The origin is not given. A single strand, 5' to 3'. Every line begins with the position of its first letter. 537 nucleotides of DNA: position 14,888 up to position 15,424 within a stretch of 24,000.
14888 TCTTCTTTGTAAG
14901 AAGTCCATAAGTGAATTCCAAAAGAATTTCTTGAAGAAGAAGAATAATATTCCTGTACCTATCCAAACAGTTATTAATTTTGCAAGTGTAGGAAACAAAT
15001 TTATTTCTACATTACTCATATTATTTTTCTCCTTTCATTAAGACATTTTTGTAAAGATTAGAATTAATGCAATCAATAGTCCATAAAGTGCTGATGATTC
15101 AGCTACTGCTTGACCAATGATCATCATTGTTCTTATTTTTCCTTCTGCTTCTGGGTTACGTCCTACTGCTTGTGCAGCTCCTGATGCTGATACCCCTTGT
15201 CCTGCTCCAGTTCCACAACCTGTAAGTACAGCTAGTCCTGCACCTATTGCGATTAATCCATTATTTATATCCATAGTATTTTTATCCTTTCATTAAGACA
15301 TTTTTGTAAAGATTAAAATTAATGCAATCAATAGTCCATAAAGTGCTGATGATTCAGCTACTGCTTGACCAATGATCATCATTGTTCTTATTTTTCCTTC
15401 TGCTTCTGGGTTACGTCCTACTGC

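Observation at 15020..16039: Four tandem, protein-identical copies of the F-ATPase c-subunit gene (atpE x4, exact 255-bp period)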

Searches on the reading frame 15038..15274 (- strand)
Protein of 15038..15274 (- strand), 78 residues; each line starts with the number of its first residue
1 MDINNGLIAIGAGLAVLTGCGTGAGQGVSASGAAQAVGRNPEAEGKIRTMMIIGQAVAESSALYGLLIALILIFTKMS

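Call 5: search_protein_families(library=ncbifam, proteins=[window:15038-15274:-])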
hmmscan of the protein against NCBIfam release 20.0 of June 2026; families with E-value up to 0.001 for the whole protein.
window:15038-15274:- (78 aa): 18 families
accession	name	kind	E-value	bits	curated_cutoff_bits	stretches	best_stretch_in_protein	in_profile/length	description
NF005521.0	PRK07159.1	equivalog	4.6e-22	77.9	122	1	9-75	34-100/101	F0F1 ATP synthase subunit C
NF005608.0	PRK07354.1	equivalog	2e-15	57.1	128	1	9-75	10-77/81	F0F1 ATP synthase subunit C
NF005733.0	PRK07558.1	equivalog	6.7e-14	51.8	85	1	9-75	8-74/75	F0F1 ATP synthase subunit C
TIGR01260.1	ATP_synt_c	equivalog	4.1e-13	49.2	43.95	1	19-74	2-57/58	ATP synthase F0 subunit C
NF009999.0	PRK13471.1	equivalog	1.5e-12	47.5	124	1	9-75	17-84/85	F0F1 ATP synthase subunit C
NF009998.0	PRK13468.1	equivalog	7.4e-10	39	116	1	10-75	13-79/88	F0F1 ATP synthase subunit C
NF011483.0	PRK14893.1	equivalog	2.6e-09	37.3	188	1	2-73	86-154/162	V-type ATP synthase subunit K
NF005900.0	PRK07874.1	equivalog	3e-09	37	114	1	5-71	16-79/80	ATP synthase F0 subunit C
NF004913.0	PRK06271.1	equivalog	1.5e-08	34.2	211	1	8-75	154-217/220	V-type ATP synthase subunit K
NF004888.0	PRK06251.1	equivalog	1e-07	32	101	1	8-76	36-101/102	V-type ATP synthase subunit K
TIGR03322.1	alt_F1F0_F0_C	exception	4.3e-07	30.4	130.85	1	10-75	12-78/86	alternate F1F0 ATPase, F0 subunit C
NF005363.0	PRK06876.1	equivalog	4.4e-07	29.6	71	1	4-76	4-77/80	F0F1 ATP synthase subunit C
NF006295.0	PRK08482.1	equivalog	2e-06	28.3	135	1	9-75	37-100/105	F0F1 ATP synthase subunit C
NF009997.0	PRK13467.1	equivalog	1.4e-05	25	98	1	13-71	9-64/66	F0F1 ATP synthase subunit C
NF009996.0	PRK13466.1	equivalog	2.4e-05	24.4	110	1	7-71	3-64/66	F0F1 ATP synthase subunit C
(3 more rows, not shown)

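Call 7: find_encoding_contigs(protein=window:15038-15274:-, flank=6000, max_places=10)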
Protein window:15038-15274:- (78 aa): no gene with exactly this product is on record in the collection.

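Call 8: find_homologous_proteins(query=window:15038-15274:-)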
Query window:15038-15274:- (78 aa): 492 proteins with E <= 0.001 among 529 candidates; the best 120 are listed.
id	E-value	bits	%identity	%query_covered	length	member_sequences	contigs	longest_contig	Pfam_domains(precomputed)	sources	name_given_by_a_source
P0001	5.1e-39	149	100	100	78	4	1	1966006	PF00137.27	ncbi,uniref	ncbi:ATP synthase F0 subunit C [Mycoplasma sp. P36-A1]|uniref:ATP synthase F0 subunit C n=1 Tax=Myco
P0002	1.8e-36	141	95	100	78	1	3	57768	PF00137.27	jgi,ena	-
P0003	2.9e-35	137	92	99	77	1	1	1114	PF00137.27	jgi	-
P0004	1.1e-32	129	91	97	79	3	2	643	PF00137.27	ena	-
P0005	1.3e-32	128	90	99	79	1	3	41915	PF00137.27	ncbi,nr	ncbi:F-type H+-transporting ATPase subunit c [Bacilli bacterium PM5-3]|nr:F-type H+-transporting ATP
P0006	4.8e-32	127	90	100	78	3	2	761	PF00137.27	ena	-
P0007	5.8e-32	126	90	100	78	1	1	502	PF00137.27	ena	-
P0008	7.0e-32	126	87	100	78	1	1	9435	PF00137.27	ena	-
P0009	8.4e-32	126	85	100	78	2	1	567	PF00137.27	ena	-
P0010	1.5e-31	125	88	100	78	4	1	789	PF00137.27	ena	-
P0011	5.1e-31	123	84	99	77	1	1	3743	PF00137.27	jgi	jgi:F-type H+-transporting ATPase subunit c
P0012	6.4e-31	123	86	99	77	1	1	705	PF00137.27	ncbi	-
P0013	7.2e-29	117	86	82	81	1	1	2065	PF00137.27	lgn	-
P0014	3.1e-28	115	79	99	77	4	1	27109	PF00137.27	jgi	jgi:F-type H+-transporting ATPase subunit c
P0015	3.6e-28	114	78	100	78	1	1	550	PF00137.27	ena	-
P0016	1.8e-27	112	77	95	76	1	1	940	PF00137.27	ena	-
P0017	4.7e-27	111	78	99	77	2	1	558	PF00137.27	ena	-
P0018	4.8e-26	108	74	99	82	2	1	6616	PF00137.27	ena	-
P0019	1.4e-25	106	71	99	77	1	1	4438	PF00137.27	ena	-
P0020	1.5e-25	106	77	94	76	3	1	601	PF00137.27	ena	-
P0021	2.5e-25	105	71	99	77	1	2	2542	PF00137.27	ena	-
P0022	1.7e-24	103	77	91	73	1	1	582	PF00137.27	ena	-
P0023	2.1e-24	102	72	95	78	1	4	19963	PF00137.27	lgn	-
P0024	4.1e-24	101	69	96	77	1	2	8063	PF00137.27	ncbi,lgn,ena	-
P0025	7.3e-24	101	69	96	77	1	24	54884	PF00137.27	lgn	-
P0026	7.8e-24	101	69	96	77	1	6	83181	PF00137.27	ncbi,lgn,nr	ncbi:MAG: ATP synthase F0 subunit C [Erysipelotrichaceae bacterium]|nr:ATP synthase F0 subunit C [Er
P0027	9.2e-24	100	69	96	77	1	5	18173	PF00137.27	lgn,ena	-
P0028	2.7e-23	99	68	96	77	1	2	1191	PF00137.27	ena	-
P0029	3.2e-23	99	69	96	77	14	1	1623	PF00137.27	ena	-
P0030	3.8e-23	98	66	95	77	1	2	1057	PF00137.27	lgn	-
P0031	3.9e-23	98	69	95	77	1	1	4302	PF00137.27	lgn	-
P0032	4.2e-23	98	66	95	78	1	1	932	PF00137.27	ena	-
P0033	4.5e-23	98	70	95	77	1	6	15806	PF00137.27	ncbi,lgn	-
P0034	9.1e-23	97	66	94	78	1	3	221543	PF00137.27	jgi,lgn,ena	-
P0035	1.0e-22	97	69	99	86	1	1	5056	PF00137.27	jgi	jgi:F-type H+-transporting ATPase subunit c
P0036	1.2e-22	97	68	95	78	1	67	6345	PF00137.27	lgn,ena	-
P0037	1.3e-22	97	68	95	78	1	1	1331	PF00137.27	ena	-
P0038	1.4e-22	97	66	95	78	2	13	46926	PF00137.27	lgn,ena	-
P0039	1.7e-22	96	68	95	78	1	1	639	PF00137.27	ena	-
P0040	1.8e-22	96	68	95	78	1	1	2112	PF00137.27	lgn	-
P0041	2.2e-22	96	67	96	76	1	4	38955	PF00137.27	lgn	-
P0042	2.3e-22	96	65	96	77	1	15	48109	PF00137.27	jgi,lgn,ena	jgi:F-type H+-transporting ATPase subunit c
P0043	2.7e-22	96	67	96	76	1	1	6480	PF00137.27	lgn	-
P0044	2.8e-22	96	67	96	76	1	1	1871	PF00137.27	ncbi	-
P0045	3.0e-22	96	66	95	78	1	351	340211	PF00137.27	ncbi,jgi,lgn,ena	jgi:F-type H+-transporting ATPase subunit c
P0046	3.5e-22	95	67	96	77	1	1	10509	PF00137.27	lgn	-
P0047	4.0e-22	95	67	96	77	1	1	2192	PF00137.27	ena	-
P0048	4.2e-22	95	62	95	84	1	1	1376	PF00137.27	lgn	-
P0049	4.8e-22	95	64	96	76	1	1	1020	PF00137.27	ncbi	-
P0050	4.8e-22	95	68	96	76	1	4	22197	PF00137.27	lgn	-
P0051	4.9e-22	95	67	96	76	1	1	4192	PF00137.27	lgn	-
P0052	5.1e-22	95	66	95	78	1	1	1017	PF00137.27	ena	-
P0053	5.4e-22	95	66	95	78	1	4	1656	PF00137.27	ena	-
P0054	5.5e-22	95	64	96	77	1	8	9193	PF00137.27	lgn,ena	-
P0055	5.7e-22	95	67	96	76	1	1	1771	PF00137.27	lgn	-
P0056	6.4e-22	95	65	95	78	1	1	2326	PF00137.27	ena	-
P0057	6.5e-22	95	67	96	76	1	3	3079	PF00137.27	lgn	-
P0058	6.8e-22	94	66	95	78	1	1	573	PF00137.27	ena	-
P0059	7.5e-22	94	63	96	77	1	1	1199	PF00137.27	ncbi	-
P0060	7.5e-22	94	63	96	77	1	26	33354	PF00137.27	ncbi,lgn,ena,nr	ncbi:MAG: ATP synthase F0 subunit C [Erysipelotrichales bacterium]|nr:ATP synthase F0 subunit C [Ery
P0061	7.6e-22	94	65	95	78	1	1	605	PF00137.27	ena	-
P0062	7.7e-22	94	64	96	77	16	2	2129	PF00137.27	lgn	-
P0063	8.4e-22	94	65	96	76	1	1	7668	PF00137.27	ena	-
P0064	8.5e-22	94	64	100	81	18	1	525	PF00137.27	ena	-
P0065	9.1e-22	94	66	95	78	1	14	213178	PF00137.27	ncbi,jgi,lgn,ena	jgi:F-type H+-transporting ATPase subunit c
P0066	9.2e-22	94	98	51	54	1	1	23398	PF00137.27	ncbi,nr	ncbi:F0F1-type ATP synthase membrane subunit c/vacuolar-type H+-ATPase subunit K, partial [Bacilli b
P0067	1.1e-21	94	65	96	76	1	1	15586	PF00137.27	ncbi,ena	-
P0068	1.3e-21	94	65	95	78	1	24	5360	PF00137.27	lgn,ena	-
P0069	1.4e-21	94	71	71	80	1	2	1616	PF00137.27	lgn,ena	-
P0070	1.4e-21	93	67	94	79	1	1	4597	PF00137.27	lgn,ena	-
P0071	1.4e-21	93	67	92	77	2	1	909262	PF00137.27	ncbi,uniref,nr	ncbi:ATP synthase C chain, sodium ion specific (Lipid-bindingprotein) [Mycoplasmopsis maculosa]|unir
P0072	1.7e-21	93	64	96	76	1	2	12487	PF00137.27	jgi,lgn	jgi:F-type H+-transporting ATPase subunit c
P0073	1.8e-21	93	65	96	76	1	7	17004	PF00137.27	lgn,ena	-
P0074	1.9e-21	93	59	95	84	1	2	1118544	PF00137.27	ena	-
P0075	2.1e-21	93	65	96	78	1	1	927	PF00137.27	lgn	-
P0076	2.4e-21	93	65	96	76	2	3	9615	PF00137.27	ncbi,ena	-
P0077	2.8e-21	92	68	92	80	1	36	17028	PF00137.27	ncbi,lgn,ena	-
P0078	3.3e-21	92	69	91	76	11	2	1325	PF00137.27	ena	-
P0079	3.4e-21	92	60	94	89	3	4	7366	PF00137.27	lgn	-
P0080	3.6e-21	92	67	92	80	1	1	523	PF00137.27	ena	-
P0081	3.9e-21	92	65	95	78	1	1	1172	PF00137.27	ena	-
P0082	4.0e-21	92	67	92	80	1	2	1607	PF00137.27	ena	-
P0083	4.1e-21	92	67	92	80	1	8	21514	PF00137.27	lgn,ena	-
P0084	4.5e-21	92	63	96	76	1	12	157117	PF00137.27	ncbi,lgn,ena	-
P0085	4.5e-21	92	64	95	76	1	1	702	PF00137.27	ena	-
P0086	4.9e-21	92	63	96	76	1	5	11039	PF00137.27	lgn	-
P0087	4.9e-21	92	64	96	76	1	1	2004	PF00137.27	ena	-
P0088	5.0e-21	92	63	94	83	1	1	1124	PF00137.27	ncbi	-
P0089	5.1e-21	92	63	96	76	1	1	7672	PF00137.27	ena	-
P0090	5.2e-21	92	69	91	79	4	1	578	PF00137.27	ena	-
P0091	5.4e-21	92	62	95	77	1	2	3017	PF00137.27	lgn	-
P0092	5.4e-21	92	65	95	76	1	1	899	PF00137.27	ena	-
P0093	5.6e-21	92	68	91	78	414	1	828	PF00137.27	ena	-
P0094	5.8e-21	92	65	96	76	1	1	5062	PF00137.27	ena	-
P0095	5.8e-21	92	65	95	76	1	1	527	PF00137.27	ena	-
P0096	6.1e-21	91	67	92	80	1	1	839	PF00137.27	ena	-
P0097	6.1e-21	91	67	92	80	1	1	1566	PF00137.27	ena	-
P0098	6.4e-21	91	65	95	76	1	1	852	PF00137.27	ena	-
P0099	6.8e-21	91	64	95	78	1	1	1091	PF00137.27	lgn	-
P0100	6.9e-21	91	64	78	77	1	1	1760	PF00137.27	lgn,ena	-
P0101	7.0e-21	91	64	95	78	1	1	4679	PF00137.27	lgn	-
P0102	7.1e-21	91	64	95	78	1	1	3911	PF00137.27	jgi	-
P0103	7.6e-21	91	65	95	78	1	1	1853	PF00137.27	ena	-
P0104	7.8e-21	91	71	88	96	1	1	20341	PF00137.27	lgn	-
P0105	8.7e-21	91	65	92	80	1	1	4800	PF00137.27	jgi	-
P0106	8.8e-21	91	65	92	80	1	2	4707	PF00137.27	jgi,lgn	-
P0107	8.9e-21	91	65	95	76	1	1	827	PF00137.27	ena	-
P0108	9.1e-21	91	68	91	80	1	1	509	PF00137.27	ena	-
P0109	9.2e-21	91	66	95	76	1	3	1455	PF00137.27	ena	-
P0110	9.2e-21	91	65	92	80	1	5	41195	PF00137.27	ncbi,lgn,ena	-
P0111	9.3e-21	91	62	95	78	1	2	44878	PF00137.27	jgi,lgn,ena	jgi:F-type H+-transporting ATPase subunit c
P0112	9.3e-21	91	65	95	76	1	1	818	PF00137.27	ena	-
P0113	9.3e-21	91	62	95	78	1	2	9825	PF00137.27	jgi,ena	jgi:F-type H+-transporting ATPase subunit c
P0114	1.0e-20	91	64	95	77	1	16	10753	PF00137.27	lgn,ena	-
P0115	1.2e-20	91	64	95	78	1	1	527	PF00137.27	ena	-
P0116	1.2e-20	91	68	91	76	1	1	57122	PF00137.27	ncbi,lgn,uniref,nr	ncbi:ATP synthase F0 subunit C [Mycoplasmopsis gallinarum]|uniref:ATP synthase subunit c n=1 Tax=Myc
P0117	1.3e-20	90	64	96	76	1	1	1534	PF00137.27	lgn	-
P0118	1.3e-20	90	64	96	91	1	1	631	PF00137.27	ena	-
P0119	1.3e-20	90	65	95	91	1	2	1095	PF00137.27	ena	-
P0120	1.3e-20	90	68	91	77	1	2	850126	PF00137.27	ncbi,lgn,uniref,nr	ncbi:ATP synthase F0 subunit C [Mycoplasmopsis gallinarum]|uniref:ATP synthase F0 subunit C n=1 Tax=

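Call 9: find_encoding_contigs(protein=P0002, flank=5000, max_places=5)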
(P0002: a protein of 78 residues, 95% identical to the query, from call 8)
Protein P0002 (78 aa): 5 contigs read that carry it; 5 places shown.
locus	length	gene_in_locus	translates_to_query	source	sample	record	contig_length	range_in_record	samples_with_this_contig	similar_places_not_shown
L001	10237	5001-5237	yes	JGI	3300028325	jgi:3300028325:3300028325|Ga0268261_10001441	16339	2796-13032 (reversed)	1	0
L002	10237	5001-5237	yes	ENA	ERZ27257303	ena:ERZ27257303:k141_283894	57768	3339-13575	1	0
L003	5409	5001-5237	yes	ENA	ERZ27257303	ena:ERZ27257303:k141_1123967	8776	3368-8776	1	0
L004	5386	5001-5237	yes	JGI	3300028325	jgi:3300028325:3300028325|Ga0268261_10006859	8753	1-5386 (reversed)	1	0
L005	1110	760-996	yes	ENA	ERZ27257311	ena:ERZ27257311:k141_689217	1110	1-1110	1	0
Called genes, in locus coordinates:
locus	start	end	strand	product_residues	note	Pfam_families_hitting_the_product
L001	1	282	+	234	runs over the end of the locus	PF02527:GidB, PF13847:Methyltransf_31 (weak)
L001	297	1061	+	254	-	PF02195:ParB_N, PF17762:HTH_ParB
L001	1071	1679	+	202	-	PF04203:Sortase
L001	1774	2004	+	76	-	PF01467:CTP_transf_like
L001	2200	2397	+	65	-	PF00313:CSD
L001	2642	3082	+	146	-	PF02502:LacAB_rpiB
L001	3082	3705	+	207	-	PF14681:UPRTase, PF00156:Pribosyltran (weak)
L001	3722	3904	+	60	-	-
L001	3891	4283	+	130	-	PF03899:ATP-synt_I (weak)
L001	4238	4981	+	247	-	PF00119:ATP-synt_A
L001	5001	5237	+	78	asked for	PF00137:ATP-synt_C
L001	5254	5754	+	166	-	PF00430:ATP-synt_B, PF05405:Mt_ATP-synt_B (faint)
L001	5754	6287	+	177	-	PF00213:OSCP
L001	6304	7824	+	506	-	PF02874:ATP-synt_ab_N, PF00006:ATP-synt_ab, PF00306:ATP-synt_ab_C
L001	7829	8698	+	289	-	PF00231:ATP-synt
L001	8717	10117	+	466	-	PF02874:ATP-synt_ab_N, PF00006:ATP-synt_ab, PF22919:ATP-synt_VA_C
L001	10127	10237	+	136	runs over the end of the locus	PF02823:ATP-synt_DE_N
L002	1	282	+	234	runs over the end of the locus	PF02527:GidB, PF13847:Methyltransf_31 (weak)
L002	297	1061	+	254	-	PF02195:ParB_N, PF17762:HTH_ParB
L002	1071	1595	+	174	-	PF04203:Sortase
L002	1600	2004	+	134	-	PF01467:CTP_transf_like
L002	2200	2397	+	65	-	PF00313:CSD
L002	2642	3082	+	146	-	PF02502:LacAB_rpiB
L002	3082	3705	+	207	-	PF14681:UPRTase, PF00156:Pribosyltran (weak)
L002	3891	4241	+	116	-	PF03899:ATP-synt_I (weak)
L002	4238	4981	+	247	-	PF00119:ATP-synt_A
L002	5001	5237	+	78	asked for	PF00137:ATP-synt_C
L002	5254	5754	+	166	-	PF00430:ATP-synt_B, PF05405:Mt_ATP-synt_B (faint)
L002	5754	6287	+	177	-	PF00213:OSCP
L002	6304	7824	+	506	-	PF02874:ATP-synt_ab_N, PF00006:ATP-synt_ab, PF00306:ATP-synt_ab_C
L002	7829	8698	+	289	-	PF00231:ATP-synt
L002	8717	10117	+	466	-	PF02874:ATP-synt_ab_N, PF00006:ATP-synt_ab, PF22919:ATP-synt_VA_C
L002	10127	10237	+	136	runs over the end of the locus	PF02823:ATP-synt_DE_N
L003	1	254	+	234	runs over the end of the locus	PF02527:GidB, PF13847:Methyltransf_31, PF13649:Methyltransf_25 (weak)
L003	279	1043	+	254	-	PF02195:ParB_N, PF17762:HTH_ParB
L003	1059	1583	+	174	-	PF04203:Sortase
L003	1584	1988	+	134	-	PF01467:CTP_transf_like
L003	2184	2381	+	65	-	PF00313:CSD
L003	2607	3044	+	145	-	PF02502:LacAB_rpiB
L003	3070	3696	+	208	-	PF14681:UPRTase, PF00156:Pribosyltran (weak)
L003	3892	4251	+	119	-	PF03899:ATP-synt_I (weak)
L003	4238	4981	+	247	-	PF00119:ATP-synt_A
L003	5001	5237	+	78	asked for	PF00137:ATP-synt_C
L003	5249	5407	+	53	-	?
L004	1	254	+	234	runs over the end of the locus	PF02527:GidB, PF13847:Methyltransf_31, PF13649:Methyltransf_25 (weak)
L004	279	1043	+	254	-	PF02195:ParB_N, PF17762:HTH_ParB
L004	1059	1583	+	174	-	PF04203:Sortase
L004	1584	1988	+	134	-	PF01467:CTP_transf_like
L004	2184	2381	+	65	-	PF00313:CSD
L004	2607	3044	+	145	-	PF02502:LacAB_rpiB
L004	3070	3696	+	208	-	PF14681:UPRTase, PF00156:Pribosyltran (weak)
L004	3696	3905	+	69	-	-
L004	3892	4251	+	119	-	PF03899:ATP-synt_I (weak)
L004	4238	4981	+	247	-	PF00119:ATP-synt_A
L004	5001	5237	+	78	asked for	PF00137:ATP-synt_C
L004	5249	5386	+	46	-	?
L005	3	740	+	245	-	?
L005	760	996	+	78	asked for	PF00137:ATP-synt_C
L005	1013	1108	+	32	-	?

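Call 10: find_encoding_contigs(protein=P0005, flank=5000, max_places=5)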
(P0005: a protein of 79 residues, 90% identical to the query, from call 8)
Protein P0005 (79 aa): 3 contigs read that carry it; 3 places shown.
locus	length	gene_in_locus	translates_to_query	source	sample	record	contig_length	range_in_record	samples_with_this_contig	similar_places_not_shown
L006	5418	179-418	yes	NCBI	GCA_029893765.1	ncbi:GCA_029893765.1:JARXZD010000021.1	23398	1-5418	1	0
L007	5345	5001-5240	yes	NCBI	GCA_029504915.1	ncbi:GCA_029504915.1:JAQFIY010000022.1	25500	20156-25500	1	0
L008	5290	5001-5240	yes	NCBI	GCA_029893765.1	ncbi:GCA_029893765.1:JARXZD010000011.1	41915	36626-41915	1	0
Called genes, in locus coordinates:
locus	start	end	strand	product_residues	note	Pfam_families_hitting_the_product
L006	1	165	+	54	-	PF00137:ATP-synt_C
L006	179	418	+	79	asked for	PF00137:ATP-synt_C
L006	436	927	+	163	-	PF00430:ATP-synt_B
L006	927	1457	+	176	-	PF00213:OSCP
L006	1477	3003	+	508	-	PF02874:ATP-synt_ab_N, PF00006:ATP-synt_ab, PF00306:ATP-synt_ab_C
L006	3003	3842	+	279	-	PF00231:ATP-synt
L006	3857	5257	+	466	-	PF02874:ATP-synt_ab_N, PF00006:ATP-synt_ab, PF22919:ATP-synt_VA_C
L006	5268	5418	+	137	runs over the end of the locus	PF02823:ATP-synt_DE_N, PF00401:ATP-synt_DE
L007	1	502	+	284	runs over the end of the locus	-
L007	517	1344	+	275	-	PF01149:Fapy_DNA_glyco (faint), PF06831:H2TH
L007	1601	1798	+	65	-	PF00313:CSD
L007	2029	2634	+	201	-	PF01300:Sua5_yciO_yrdC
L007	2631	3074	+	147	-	PF02502:LacAB_rpiB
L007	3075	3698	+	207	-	PF14681:UPRTase, PF00156:Pribosyltran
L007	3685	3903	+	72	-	-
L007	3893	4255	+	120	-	-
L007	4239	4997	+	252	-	PF00119:ATP-synt_A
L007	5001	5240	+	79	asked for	PF00137:ATP-synt_C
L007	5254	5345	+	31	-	?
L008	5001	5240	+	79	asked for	PF00137:ATP-synt_C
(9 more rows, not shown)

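Call 11: find_encoding_contigs(protein=P0066, flank=5000, max_places=5)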
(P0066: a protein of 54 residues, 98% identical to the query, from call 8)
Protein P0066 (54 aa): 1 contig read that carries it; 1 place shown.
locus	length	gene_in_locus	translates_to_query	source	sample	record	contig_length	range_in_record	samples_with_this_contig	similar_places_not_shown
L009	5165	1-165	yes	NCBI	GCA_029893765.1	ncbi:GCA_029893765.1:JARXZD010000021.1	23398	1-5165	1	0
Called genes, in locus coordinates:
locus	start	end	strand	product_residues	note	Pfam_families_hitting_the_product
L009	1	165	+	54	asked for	PF00137:ATP-synt_C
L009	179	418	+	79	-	PF00137:ATP-synt_C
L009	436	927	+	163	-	PF00430:ATP-synt_B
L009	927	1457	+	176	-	PF00213:OSCP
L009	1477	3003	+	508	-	PF02874:ATP-synt_ab_N, PF00006:ATP-synt_ab, PF00306:ATP-synt_ab_C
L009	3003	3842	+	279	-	PF00231:ATP-synt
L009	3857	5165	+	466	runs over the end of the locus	PF02874:ATP-synt_ab_N, PF00006:ATP-synt_ab, PF22919:ATP-synt_VA_C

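Call 14: find_related_loci(query=window:15038-15274:-, collection=genome_contigs, flank=3000)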
Query window:15038-15274:- (78 aa) in genome_contigs; peptide patterns used: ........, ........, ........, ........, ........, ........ (x = any residue, [..] = any of these).
600 stretches matched a pattern (row limit reached: there are more); 25 encode a relative of the query (tblastn E <= 1e-3); 25 distinct loci.
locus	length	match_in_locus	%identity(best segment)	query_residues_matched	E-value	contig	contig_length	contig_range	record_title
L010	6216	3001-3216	68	4-75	3e-27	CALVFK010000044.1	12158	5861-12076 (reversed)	MAG: uncultured Massilimicrobiota sp. isolate BRZ_QR__bin26 genome assembly, contig: BRZ_QR__NODE_6311_length_12158_cov_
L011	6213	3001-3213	68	4-74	4e-27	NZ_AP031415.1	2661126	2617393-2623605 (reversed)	Massilimicrobiota timonensis strain f30 chromosome, complete genome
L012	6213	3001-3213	68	5-75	5e-27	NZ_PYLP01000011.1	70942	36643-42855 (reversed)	Faecalibacillus faecis strain SNUG30370 scaffold_10, whole genome shotgun sequence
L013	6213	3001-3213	68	5-75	5e-27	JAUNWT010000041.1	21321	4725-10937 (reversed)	MAG: Bacillota bacterium isolate S9M_St_35 NODE_1262_length_21321_cov_25.297047, whole genome shotgun sequence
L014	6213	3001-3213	68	5-75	5e-27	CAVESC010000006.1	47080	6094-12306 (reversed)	Bacteroidaceae bacterium isolate SRR8978468_cleanbin_000001 genome assembly, contig: Spades_SRR8978468_contig_7, whole g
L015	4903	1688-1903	67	4-75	2e-26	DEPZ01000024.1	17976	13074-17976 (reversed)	MAG TPA_asm: Erysipelotrichaceae bacterium UBA3379 UBA3379_contig_13458, whole genome shotgun sequence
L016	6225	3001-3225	64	1-75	1e-26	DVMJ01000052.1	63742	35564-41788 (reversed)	MAG TPA_asm: Candidatus Fimiplasma intestinipullorum isolate CHK195-11698 CHK195__C151933_L63742_ERR3414590, whole genom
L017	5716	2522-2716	69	5-69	1e-24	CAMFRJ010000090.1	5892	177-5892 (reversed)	MAG: uncultured Erysipelotrichaceae bacterium isolate SRR15725430_bin.18_metaWRAP_v1.3_MAG genome assembly, contig: ERZ1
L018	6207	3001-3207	54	6-74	2e-18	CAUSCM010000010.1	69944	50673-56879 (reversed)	MAG TPA_asm: uncultured Fusobacterium sp. isolate ERR9969214_bin.14_MetaWRAP_v1.3_MAG genome assembly, contig: ERZ216161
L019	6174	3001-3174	52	17-74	7e-16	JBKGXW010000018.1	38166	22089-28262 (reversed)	MAG: Halanaerobiales bacterium isolate C1M08_10 NODE_361_length_38166_cov_24.821443, whole genome shotgun sequence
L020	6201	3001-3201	46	10-75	1e-14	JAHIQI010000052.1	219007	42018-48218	MAG: Proteobacteria bacterium isolate KR46_Ju.mb.16 KR46_Ju.mb.16_k141_65639, whole genome shotgun sequence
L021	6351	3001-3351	38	10-74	8e-14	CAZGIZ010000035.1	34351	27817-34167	MAG TPA_asm: uncultured Desulfobacteraceae bacterium isolate binchicken_co81_519 genome assembly, contig: NODE_1451_leng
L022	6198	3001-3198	47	10-74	2e-13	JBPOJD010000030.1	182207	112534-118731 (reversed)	MAG: Candidatus Hydrogenedentota bacterium isolate MAG_4141 c_000000608819, whole genome shotgun sequence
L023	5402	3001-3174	40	21-78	7e-13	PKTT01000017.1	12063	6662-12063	MAG: Deltaproteobacteria bacterium isolate BM512 sc_3082, whole genome shotgun sequence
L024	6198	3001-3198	45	10-74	4e-12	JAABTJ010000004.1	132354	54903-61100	MAG: Desulfobacteraceae bacterium isolate S22.Bin143 NODE_4_length_132354_cov_6.62246, whole genome shotgun sequence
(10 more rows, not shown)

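Call 24: list_cluster_members(proteins=[P0001, P0014, P0005, P0008])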
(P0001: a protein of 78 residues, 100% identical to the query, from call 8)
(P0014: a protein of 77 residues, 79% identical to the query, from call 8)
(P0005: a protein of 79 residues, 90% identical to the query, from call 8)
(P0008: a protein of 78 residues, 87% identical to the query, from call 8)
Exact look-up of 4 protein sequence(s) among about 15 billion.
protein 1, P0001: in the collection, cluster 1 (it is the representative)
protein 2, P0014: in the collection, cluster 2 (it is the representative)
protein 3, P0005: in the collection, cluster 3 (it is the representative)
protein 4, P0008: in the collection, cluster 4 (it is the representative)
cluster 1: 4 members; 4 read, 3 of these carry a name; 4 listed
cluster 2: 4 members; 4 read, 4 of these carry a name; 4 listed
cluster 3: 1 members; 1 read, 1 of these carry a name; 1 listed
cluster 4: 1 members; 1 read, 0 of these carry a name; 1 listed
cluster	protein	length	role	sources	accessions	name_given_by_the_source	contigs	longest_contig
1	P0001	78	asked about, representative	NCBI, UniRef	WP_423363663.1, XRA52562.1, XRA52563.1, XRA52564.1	ATP synthase F0 subunit C [Mycoplasma sp. P36-A1] | ATP synthase F0 subunit C n=1 Tax=Mycoplasma sp. P36-A1 TaxID=3252900 RepID=UPI003C2D7336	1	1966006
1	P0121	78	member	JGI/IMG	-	F-type H+-transporting ATPase subunit c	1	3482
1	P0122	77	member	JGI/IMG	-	F-type H+-transporting ATPase subunit c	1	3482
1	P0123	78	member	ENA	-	-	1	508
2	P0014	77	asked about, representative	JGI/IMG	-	F-type H+-transporting ATPase subunit c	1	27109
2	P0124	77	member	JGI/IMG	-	F-type H+-transporting ATPase subunit c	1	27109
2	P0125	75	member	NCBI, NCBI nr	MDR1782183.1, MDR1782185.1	MAG: ATP synthase F0 subunit C [Bacilli bacterium] | ATP synthase F0 subunit C [Bacilli bacterium]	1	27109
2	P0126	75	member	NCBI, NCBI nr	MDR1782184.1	MAG: ATP synthase F0 subunit C [Bacilli bacterium] | ATP synthase F0 subunit C [Bacilli bacterium]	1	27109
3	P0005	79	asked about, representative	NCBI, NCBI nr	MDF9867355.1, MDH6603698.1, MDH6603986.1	F-type H+-transporting ATPase subunit c [Bacilli bacterium PM5-3]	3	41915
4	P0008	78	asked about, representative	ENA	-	-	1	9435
